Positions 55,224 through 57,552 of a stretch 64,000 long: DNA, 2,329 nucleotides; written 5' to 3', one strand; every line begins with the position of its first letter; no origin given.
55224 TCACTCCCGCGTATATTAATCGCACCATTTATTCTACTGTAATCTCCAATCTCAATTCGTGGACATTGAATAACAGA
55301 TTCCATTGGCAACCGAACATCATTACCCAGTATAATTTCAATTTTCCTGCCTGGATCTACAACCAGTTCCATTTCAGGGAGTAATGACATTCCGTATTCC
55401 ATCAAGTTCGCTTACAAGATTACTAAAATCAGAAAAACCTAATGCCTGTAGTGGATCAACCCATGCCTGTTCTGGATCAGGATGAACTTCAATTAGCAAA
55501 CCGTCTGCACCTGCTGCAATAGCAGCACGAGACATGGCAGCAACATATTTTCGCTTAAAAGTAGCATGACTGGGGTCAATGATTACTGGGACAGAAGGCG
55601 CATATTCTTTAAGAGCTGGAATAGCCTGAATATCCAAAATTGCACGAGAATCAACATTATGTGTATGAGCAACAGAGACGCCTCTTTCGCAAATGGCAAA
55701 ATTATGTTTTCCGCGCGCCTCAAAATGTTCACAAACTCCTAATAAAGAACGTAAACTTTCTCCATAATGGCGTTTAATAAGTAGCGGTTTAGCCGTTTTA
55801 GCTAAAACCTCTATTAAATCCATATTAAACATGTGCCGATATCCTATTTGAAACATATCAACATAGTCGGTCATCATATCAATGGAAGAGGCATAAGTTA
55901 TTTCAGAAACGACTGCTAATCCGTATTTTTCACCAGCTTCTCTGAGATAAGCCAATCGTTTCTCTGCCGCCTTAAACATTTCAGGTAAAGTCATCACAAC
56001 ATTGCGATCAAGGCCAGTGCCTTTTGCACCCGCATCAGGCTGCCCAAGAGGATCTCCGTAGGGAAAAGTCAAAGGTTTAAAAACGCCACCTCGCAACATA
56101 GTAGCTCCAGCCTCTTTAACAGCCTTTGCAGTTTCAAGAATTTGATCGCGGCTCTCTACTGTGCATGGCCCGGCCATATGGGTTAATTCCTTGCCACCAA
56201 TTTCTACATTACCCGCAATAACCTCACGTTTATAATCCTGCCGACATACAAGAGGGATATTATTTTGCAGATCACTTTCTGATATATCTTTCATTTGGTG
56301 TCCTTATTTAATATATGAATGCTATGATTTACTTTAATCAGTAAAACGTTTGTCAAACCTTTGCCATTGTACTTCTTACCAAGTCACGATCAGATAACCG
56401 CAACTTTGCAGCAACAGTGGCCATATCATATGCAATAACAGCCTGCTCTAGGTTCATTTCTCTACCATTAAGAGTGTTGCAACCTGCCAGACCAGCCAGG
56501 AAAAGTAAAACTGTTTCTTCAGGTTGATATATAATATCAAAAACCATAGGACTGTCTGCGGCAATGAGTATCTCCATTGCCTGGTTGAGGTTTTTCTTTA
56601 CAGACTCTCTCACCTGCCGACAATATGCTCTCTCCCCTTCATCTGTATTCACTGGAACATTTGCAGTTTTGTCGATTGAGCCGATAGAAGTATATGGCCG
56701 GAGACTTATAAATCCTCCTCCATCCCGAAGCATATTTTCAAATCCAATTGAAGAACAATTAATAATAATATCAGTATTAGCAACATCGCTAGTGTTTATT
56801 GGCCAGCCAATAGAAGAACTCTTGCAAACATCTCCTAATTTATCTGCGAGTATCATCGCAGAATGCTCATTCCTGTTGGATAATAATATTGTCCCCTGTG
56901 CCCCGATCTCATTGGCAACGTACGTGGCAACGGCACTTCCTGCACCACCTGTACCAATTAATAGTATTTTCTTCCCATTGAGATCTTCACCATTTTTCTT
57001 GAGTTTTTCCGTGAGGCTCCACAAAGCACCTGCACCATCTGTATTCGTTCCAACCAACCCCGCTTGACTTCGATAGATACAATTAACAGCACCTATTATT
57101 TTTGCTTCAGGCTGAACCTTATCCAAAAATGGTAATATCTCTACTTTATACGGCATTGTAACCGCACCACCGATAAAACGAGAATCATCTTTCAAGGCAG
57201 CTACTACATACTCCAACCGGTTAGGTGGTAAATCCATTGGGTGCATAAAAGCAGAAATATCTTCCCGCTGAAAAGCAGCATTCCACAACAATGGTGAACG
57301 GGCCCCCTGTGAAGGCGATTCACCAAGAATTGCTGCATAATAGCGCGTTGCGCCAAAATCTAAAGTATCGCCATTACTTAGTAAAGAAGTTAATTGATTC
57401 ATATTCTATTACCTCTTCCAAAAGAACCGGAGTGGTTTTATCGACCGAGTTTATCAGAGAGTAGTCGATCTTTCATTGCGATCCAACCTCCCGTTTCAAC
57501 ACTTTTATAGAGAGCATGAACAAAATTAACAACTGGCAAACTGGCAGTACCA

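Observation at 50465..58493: Gene block that looks like a pathway for an undescribed CMP-activated 3-deoxy-2-ulosonic (Kdo/DAH-like) acid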

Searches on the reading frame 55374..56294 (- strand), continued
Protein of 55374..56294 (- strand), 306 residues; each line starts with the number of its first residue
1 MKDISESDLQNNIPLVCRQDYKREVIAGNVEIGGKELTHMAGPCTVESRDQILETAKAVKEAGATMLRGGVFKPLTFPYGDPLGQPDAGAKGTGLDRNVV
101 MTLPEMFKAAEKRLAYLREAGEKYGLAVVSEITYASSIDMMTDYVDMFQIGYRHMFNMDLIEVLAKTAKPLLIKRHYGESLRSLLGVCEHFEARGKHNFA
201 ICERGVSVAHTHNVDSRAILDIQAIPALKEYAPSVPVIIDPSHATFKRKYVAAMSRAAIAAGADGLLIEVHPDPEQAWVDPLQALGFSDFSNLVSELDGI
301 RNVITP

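Call 57: search_protein_families(library=pfam, proteins=[L007:16031-17311:+, L007:17313-18671:+], max_evalue=10)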
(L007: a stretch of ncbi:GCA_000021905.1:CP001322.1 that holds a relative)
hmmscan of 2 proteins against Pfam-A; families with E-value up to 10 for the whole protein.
L007:16031-17311:+ (426 aa): 0 families

L007:17313-18671:+ (452 aa): 4 families
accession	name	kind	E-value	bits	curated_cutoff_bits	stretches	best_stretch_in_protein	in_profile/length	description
PF05159.20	Capsule_synth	-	9e-05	22.5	20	1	282-368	169-260/310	Capsule polysaccharide biosynthesis protein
PF20471.4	DUF6716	-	0.00071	19.1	27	1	287-368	195-282/342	Putative glycosyltransferase (DUF6716)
PF18122.6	APC1_C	-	0.073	13.6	22.9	1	344-375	28-59/164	Anaphase-promoting complex sub unit 1 C-terminal domain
PF02350.25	Epimerase_2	-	0.16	11.2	30.6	1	280-368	197-283/347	UDP-N-acetylglucosamine 2-epimerase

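Call 58: search_dna_similar(query=window:55374-56294:-, collection=plasmids, mode=protein, max_evalue=1e-20, max_rows=15)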
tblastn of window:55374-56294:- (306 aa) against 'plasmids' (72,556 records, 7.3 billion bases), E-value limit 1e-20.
Records with a match: 27; places in all: 29; records where one place covers at least 80% of the query: 27.
Best place of each record, by identity: <60% 27.
By first word of the organism name: Streptomyces 4; Bacillus 3; Listeria 2; Thermovirga 1; Subdoligranulum 1; Streptosporangium 1; Ilyobacter 1; Paenibacillus 1; Treponema 1; Acetoanaerobium 1; and 11 more.
By predicted mobility (MOB-suite, as given by PLSDB): non-mobilizable 23; mobilizable 4.
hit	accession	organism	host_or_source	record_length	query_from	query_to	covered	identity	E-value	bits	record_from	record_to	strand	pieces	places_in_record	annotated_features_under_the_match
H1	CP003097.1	Thermovirga lienii DSM 17291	production water from an oil well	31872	14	304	95%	37.1%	8e-46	172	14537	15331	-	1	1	3-deoxy-D-arabinoheptulosonate-7-phosphate synthase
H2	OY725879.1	Subdoligranulum variabile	-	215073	26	297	89%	39.3%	1e-39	154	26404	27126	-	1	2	none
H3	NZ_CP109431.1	Streptosporangium sp. NBC_01495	-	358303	15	306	95%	36.3%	2e-37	148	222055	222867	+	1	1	aroF: 3-deoxy-7-phosphoheptulonate synthase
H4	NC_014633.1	Ilyobacter polytropus DSM 2926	marine mud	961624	30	300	89%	39.0%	1e-42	163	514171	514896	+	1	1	aroF: 3-deoxy-7-phosphoheptulonate synthase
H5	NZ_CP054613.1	Paenibacillus cellulosilyticus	cell culture,soil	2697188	30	304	90%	37.7%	1e-44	169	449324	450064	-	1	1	none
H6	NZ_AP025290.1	Treponema saccharophilum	-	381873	26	290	87%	38.9%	6e-36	144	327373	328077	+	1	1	aroF: 3-deoxy-7-phosphoheptulonate synthase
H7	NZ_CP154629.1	Acetoanaerobium noterae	cell culture,Sludge of a digestion ...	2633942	31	298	88%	38.3%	1e-41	160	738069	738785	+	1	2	none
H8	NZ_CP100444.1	Streptomyces rimosus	pure culture,OTC cluster deletion ...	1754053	15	293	91%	36.7%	8e-39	152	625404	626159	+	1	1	record has no annotation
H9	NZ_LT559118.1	Nonomuraea gerenzanensis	-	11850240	15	293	91%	36.3%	2e-39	154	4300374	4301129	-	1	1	none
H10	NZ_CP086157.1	Clostridium tagluense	single colony,Lamb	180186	32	297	87%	37.8%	1e-39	154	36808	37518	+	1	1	aroF: 3-deoxy-7-phosphoheptulonate synthase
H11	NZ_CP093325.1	Bacillus sp. N5-665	whole organism,peat soil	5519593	3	305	99%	33.0%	1e-42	163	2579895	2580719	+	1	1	none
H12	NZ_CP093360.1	Nicoliella spurrieriana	Tetragonula carbonaria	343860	29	304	90%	36.2%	3e-38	150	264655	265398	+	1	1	aroF: 3-deoxy-7-phosphoheptulonate synthase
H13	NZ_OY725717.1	Collinsella aerofaciens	-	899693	30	304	90%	35.9%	9e-37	146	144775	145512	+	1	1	aroF: 3-deoxy-7-phosphoheptulonate synthase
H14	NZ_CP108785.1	Embleya sp. NBC_00888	-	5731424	26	298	89%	35.8%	1e-31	131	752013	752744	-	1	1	none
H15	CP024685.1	Bacillus wiedmannii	cell culture,soil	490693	4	305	99%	32.1%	7e-39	152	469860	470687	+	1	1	aroF: 3-deoxy-7-phosphoheptulonate synthase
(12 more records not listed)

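Call 59: search_dna_similar(query=window:55374-56294:-, collection=phages, mode=protein, max_evalue=1e-10, max_rows=10)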
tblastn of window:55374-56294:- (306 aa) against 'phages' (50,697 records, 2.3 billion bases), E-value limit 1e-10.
Records with a match: 11; places in all: 11; records where one place covers at least 80% of the query: 10.
Best place of each record, by identity: <60% 11.
By first word of the organism name: Listeria 6; Bacteriophage 2; Staphylococcus 2; Enterococcus 1.
By host as written in the record: Listeria monocytogenes 6; - 2; Staphylococcus aureus 2; Enterococcus faecalis 1.
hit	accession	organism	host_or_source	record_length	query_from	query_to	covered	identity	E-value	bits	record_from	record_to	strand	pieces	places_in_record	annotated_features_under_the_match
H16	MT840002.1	Bacteriophage sp.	human fecal samples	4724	25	304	92%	40.7%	1e-48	179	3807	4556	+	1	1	record has no annotation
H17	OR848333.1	Listeria phage LM 4-14-1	Listeria monocytogenes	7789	30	297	88%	35.8%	5e-43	162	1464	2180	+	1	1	record has no annotation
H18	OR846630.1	Enterococcus phage Efs 1-1-1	Enterococcus faecalis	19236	30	297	88%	35.3%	7e-44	165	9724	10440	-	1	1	record has no annotation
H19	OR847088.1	Listeria phage LM 4-11-1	Listeria monocytogenes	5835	29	283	83%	36.5%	9e-41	156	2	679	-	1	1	record has no annotation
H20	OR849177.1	Listeria phage LM 4-14-1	Listeria monocytogenes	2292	15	293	91%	33.1%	2e-40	154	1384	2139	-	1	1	record has no annotation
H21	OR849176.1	Listeria phage LM 4-14-1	Listeria monocytogenes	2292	15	293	91%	33.1%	2e-40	154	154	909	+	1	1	record has no annotation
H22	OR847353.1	Listeria phage LM 4-11-1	Listeria monocytogenes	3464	15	293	91%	33.1%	3e-40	154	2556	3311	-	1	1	record has no annotation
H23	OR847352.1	Listeria phage LM 4-11-1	Listeria monocytogenes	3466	15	293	91%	33.1%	3e-40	154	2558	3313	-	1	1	record has no annotation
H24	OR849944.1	Staphylococcus phage SA 1298 Kay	Staphylococcus aureus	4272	32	297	87%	33.5%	3e-37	146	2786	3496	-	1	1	record has no annotation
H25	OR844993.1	Staphylococcus phage SA 1306 Kay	Staphylococcus aureus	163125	32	297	87%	33.5%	3e-37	146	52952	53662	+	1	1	record has no annotation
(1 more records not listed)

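Call 72: predict_structure(alignment_id=A1)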
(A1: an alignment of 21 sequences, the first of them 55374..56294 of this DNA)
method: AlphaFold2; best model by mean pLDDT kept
length: 306 residues; sequences in the alignment: 21
mean_pLDDT: 85.9   pTM: 0.86
mean pLDDT of the five models: 85.9, 84.2, 81.8, 69.0, 68.5
residues with pLDDT >= 90: 168; 70-90: 96; 50-70: 28; < 50: 14
segments of 3 or more residues with pLDDT < 50: 1-3, 208-217
pLDDT, mean of each block of 10 residues (from residue 1): 59 82 95 91 92 97 95 72 86 81 93 97 98 93 96 82 96 82 89 94 65 47 86 94 80 90 93 81 88 91 71
secondary structure, 60 per line:
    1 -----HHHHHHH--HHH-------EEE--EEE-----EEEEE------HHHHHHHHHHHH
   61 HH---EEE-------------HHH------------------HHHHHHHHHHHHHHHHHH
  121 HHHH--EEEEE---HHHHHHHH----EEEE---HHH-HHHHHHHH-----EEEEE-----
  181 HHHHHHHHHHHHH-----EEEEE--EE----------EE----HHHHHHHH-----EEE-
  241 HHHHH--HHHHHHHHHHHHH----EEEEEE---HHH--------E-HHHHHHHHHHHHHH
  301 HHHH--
elements in order: H6-12 E25-27 E30-32 E38-42 H49-62 E66-68 H103-124 E127-131 H135-142 E147-150 H158-165 E171-175 H181-193 E199-203 H224-231 E237-239 H241-245 H248-260 E265-270 H287-304

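Call 74: fold_search(model_id=the predicted structure, library=pdb)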
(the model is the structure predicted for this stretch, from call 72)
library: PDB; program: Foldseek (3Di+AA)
matches with E <= 10: 1740; with E <= 0.001: 583
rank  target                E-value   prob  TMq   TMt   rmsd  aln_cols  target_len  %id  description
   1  1vs1_A                4.2e-27  1.00  0.77  0.87   2.4       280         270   38  Crystal structure of 3-deoxy-D-arabino-heptulosonate-7-phosphate synthase (DAHP synthase) from Aeropyrum pernix in com (released 2006-05-16)
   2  1vs1_B                4.4e-27  1.00  0.77  0.88   2.7       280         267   39  Crystal structure of 3-deoxy-D-arabino-heptulosonate-7-phosphate synthase (DAHP synthase) from Aeropyrum pernix in com (released 2006-05-16)
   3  1vs1_D                6.3e-27  1.00  0.77  0.87   2.4       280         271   38  Crystal structure of 3-deoxy-D-arabino-heptulosonate-7-phosphate synthase (DAHP synthase) from Aeropyrum pernix in com (released 2006-05-16)
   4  1vs1_C                6.7e-27  1.00  0.77  0.87   2.6       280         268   39  Crystal structure of 3-deoxy-D-arabino-heptulosonate-7-phosphate synthase (DAHP synthase) from Aeropyrum pernix in com (released 2006-05-16)
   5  4grs_C                1.2e-26  1.00  0.78  0.72   2.8       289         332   36  Crystal structure of a chimeric DAH7PS (released 2013-02-06)
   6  1zco_A                2.4e-26  1.00  0.77  0.89   3.1       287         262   36  Crystal structure of pyrococcus furiosus 3-deoxy-D-arabino-heptulosonate 7-phosphate synthase (released 2005-10-18)
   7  4c1l_A                2.4e-26  1.00  0.76  0.88   2.8       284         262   36  Crystal structure of pyrococcus furiosus 3-deoxy-D-arabino- heptulosonate 7-phosphate synthase I181D interface mutant (released 2013-11-20)
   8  4grs_A                2.5e-26  1.00  0.77  0.71   3.1       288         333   37  Crystal structure of a chimeric DAH7PS (released 2013-02-06)
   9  4grs_D                3.2e-26  1.00  0.77  0.71   2.8       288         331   36  Crystal structure of a chimeric DAH7PS (released 2013-02-06)
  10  4c1k_A                3.8e-26  1.00  0.76  0.89   2.6       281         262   37  Crystal structure of pyrococcus furiosus 3-deoxy-D-arabino- heptulosonate 7-phosphate synthase (released 2013-11-20)
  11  3nvt_B                6.2e-26  1.00  0.79  0.74   3.7       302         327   31  1.95 Angstrom crystal structure of a bifunctional 3-deoxy-7-phosphoheptulonate synthase/chorismate mutase (aroA) from  (released 2010-07-28)
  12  1rzm_A                8.9e-26  1.00  0.77  0.70   2.6       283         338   35  Crystal structure of 3-deoxy-D-arabino-heptulosonate-7-phosphate synthase (DAHPS) from Thermotoga maritima complexed w (released 2004-08-10)
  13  3nvt_A                1.2e-25  1.00  0.78  0.70   3.5       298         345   30  1.95 Angstrom crystal structure of a bifunctional 3-deoxy-7-phosphoheptulonate synthase/chorismate mutase (aroA) from  (released 2010-07-28)
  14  3tfc_A                1.6e-25  1.00  0.78  0.70   3.5       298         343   31  1.95 Angstrom crystal structure of a bifunctional 3-deoxy-7-phosphoheptulonate synthase/chorismate mutase (aroA) from  (released 2011-08-31)
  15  3tfc_B                2.8e-25  1.00  0.79  0.74   3.9       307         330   31  1.95 Angstrom crystal structure of a bifunctional 3-deoxy-7-phosphoheptulonate synthase/chorismate mutase (aroA) from  (released 2011-08-31)
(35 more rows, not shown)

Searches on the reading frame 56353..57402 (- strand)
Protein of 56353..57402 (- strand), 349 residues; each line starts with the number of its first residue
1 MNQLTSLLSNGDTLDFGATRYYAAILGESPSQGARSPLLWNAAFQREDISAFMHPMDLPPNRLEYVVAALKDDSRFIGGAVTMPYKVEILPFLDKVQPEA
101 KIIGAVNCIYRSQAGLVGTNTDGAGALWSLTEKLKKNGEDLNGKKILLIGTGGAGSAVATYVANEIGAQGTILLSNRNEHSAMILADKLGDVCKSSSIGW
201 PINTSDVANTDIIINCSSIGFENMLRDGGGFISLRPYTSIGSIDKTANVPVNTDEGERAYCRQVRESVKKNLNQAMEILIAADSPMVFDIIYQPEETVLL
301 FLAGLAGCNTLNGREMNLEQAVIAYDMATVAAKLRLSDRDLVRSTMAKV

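Call 3: search_protein_families(library=pfam, proteins=[window:56353-57402:-])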
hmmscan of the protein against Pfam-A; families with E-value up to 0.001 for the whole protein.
window:56353-57402:- (349 aa): 2 families
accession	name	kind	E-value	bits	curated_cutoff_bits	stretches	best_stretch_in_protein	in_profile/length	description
PF08501.16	Shikimate_dh_N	-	2.4e-18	66.6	27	1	34-109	9-83/83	Shikimate dehydrogenase substrate binding domain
PF01488.26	Shikimate_DH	-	5.8e-06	26.9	24.3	1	134-216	3-82/138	Shikimate / quinate 5-dehydrogenase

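Call 4: search_protein_families(library=ncbifam, proteins=[window:56353-57402:-])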
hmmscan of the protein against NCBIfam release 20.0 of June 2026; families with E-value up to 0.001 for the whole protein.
window:56353-57402:- (349 aa): 18 families
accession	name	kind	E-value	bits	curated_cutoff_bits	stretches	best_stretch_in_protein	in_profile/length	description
TIGR00507.1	aroE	equivalog_domain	6.4e-43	146.8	200.2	2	24-224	4-193/270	shikimate dehydrogenase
NF001319.0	PRK00258.3-3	equivalog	9.8e-37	126.5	252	2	29-223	14-198/279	shikimate dehydrogenase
NF001312.0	PRK00258.1-4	equivalog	5.1e-34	117.9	295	2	23-226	12-206/285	shikimate dehydrogenase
NF009200.0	PRK12548.1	subfamily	4.1e-32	111.7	432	2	24-172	13-154/289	shikimate dehydrogenase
NF001322.0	PRK00258.3-6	equivalog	7.6e-32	110.7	285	2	33-221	17-190/272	shikimate dehydrogenase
NF001315.0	PRK00258.2-4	equivalog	2e-31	109.3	413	2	19-221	7-205/284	shikimate dehydrogenase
NF001311.0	PRK00258.1-3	equivalog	3.7e-31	108.3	235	1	20-329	5-256/279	shikimate dehydrogenase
NF009201.0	PRK12549.1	subfamily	2.9e-30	105.4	235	2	34-222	20-207/286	shikimate dehydrogenase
NF001313.0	PRK00258.2-1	equivalog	3.4e-30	105.5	431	2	30-163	18-146/290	shikimate dehydrogenase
NF001314.0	PRK00258.2-2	equivalog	5e-30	104.5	248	2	24-223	11-206/290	shikimate dehydrogenase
NF001310.0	PRK00258.1-2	equivalog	2.4e-25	89.2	221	1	25-224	7-201/279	shikimate dehydrogenase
TIGR01809.1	Shik-DH-AROM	equivalog_domain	2e-23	82.9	196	1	25-225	10-204/282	shikimate dehydrogenase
NF006802.0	PRK09310.1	equivalog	2.5e-23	82.6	598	1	34-216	228-397/477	bifunctional 3-dehydroquinate dehydratase/shikimate dehydrogenase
NF001316.0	PRK00258.2-5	equivalog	4.5e-22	78.6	247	1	24-223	5-183/263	shikimate dehydrogenase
NF009390.0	PRK12749.1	equivalog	1.7e-18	67.1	349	1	33-179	19-159/288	quinate/shikimate dehydrogenase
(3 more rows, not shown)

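Call 15: search_solved_structures(query=window:56353-57402:-, show_alignments=2)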
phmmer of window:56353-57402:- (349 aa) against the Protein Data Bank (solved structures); distinct sequences matched with E-value up to 0.001: 40.
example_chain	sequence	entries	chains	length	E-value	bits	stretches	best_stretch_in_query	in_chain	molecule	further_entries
1nvt_A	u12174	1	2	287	3.4e-28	102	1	27-221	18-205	Shikimate 5'-dehydrogenase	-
2egg_A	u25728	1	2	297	1.7e-25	93.2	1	24-222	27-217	Shikimate 5-dehydrogenase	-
7cok_A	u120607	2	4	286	2.7e-20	76.1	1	74-221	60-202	5-ketofructose reductase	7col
3tnl_A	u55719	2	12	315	7.8e-20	74.5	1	28-167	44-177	Shikimate dehydrogenase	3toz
2gpt_A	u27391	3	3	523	2.1e-19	73.2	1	20-195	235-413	3-dehydroquinate dehydratase/ shikimate 5-dehydrogenase | Bifunctional 3-dehydroquinate dehydratase/shikimate dehydrogenase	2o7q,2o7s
6bmb_A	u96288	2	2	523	2e-18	69.9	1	20-195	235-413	Bifunctional 3-dehydroquinate dehydratase/shikimate dehydrogenase, chloroplastic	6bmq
4k28_A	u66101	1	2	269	4.2e-18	68.9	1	23-221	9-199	Shikimate dehydrogenase family protein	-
3don_A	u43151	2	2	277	2.5e-17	66.3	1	24-177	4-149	Shikimate dehydrogenase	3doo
3t4e_A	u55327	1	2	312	5.6e-17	65.2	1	26-179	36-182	Quinate/shikimate dehydrogenase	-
1vi2_A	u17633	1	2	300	1.3e-16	63.9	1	27-180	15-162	Shikimate 5-dehydrogenase 2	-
1npd_A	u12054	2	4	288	1.4e-16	63.9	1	29-180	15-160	HYPOTHETICAL SHIKIMATE 5-DEHYDROGENASE-LIKE PROTEIN YDIB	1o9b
2hk7_A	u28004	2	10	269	5.1e-16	62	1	26-222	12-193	Shikimate dehydrogenase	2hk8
2hk9_A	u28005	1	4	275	5.3e-16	62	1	26-222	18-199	Shikimate dehydrogenase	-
5dzs_A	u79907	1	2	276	5.8e-15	58.5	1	36-177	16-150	Shikimate dehydrogenase (NADP(+))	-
3jyo_A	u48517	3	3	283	1.4e-14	57.3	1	76-220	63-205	Quinate/shikimate dehydrogenase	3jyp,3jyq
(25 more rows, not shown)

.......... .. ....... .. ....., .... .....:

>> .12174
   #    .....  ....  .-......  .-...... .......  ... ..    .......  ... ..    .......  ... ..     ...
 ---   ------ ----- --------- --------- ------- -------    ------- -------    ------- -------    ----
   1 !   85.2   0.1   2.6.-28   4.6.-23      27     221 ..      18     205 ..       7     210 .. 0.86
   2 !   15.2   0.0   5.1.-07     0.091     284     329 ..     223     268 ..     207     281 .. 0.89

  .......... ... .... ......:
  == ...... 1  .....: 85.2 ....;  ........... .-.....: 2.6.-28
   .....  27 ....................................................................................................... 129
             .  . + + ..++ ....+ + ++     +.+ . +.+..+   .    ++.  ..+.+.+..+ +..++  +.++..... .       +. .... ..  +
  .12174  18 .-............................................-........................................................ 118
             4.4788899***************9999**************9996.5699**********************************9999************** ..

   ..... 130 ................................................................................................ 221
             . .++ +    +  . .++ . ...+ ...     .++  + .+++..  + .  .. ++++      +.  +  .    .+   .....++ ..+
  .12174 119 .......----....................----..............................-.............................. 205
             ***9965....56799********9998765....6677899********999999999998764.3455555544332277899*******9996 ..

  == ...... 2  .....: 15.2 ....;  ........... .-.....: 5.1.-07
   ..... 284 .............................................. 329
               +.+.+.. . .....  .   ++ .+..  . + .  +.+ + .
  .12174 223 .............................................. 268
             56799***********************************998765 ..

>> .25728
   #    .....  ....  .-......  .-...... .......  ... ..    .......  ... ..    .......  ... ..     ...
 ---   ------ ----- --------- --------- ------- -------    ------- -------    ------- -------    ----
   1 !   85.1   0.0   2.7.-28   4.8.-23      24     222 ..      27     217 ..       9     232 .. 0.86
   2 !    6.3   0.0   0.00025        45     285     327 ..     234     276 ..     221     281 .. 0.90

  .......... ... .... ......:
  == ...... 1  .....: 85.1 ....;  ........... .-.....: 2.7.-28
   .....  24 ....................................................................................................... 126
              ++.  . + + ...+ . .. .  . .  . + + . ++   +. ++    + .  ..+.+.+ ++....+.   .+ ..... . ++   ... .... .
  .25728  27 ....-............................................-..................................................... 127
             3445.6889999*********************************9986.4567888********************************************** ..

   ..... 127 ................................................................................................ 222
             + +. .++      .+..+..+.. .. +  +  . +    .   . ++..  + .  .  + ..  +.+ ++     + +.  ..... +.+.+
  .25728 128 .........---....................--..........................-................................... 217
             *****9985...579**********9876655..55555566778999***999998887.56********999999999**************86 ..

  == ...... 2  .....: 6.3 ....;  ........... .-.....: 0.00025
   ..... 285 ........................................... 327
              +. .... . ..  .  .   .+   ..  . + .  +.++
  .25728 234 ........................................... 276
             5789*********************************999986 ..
